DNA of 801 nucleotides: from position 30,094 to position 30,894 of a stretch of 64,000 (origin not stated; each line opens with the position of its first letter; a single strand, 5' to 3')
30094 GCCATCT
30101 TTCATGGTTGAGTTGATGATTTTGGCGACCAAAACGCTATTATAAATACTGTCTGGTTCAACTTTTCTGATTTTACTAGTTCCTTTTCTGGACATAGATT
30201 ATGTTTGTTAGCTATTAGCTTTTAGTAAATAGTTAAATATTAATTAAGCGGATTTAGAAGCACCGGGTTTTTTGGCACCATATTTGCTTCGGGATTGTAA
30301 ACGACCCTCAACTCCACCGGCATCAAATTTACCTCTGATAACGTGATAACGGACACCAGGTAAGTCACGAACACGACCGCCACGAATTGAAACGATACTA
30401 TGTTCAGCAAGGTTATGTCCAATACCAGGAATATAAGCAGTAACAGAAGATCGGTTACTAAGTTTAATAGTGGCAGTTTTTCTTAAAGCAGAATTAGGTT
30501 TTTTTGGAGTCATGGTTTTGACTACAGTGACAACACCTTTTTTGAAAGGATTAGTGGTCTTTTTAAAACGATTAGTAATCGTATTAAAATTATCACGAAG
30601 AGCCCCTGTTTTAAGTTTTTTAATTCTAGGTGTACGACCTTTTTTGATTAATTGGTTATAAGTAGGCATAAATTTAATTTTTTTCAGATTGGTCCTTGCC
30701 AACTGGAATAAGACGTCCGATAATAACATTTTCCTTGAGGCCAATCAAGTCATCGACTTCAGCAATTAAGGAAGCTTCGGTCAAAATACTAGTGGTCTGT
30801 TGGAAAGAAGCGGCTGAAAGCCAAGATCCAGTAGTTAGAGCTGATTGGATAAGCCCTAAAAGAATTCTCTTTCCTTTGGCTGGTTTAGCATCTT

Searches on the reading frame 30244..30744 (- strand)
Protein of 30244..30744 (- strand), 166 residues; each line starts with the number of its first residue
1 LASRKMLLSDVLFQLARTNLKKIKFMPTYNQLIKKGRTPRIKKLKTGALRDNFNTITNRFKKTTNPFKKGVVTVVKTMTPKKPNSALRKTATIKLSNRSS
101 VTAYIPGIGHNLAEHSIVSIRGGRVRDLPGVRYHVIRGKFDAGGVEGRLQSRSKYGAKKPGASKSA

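Call 3: search_protein_families(library=pfam, proteins=[window:30244-30744:-])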
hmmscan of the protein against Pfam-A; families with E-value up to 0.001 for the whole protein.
window:30244-30744:- (166 aa): 1 family
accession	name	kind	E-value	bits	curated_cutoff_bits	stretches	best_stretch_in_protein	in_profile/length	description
PF00164.32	Ribosom_S12_S23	-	5.1e-31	107.1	22.3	1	64-160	10-108/110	Ribosomal protein S12/S23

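Call 4: search_protein_families(library=ncbifam, proteins=[window:30244-30744:-])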
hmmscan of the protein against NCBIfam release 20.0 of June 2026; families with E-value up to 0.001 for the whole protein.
window:30244-30744:- (166 aa): 3 families
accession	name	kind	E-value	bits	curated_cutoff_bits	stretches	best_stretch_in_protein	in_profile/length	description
TIGR00981.1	rpsL_bact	equivalog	1.1e-54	183.6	112.95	1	26-160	1-122/124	30S ribosomal protein S12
TIGR00982.1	uS12_E_A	equivalog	6.5e-08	32.4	140.2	1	65-137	39-120/139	30S ribosomal protein S12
NF003254.0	PRK04211.1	equivalog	8.6e-08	31.8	196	1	65-137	46-127/146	30S ribosomal protein S12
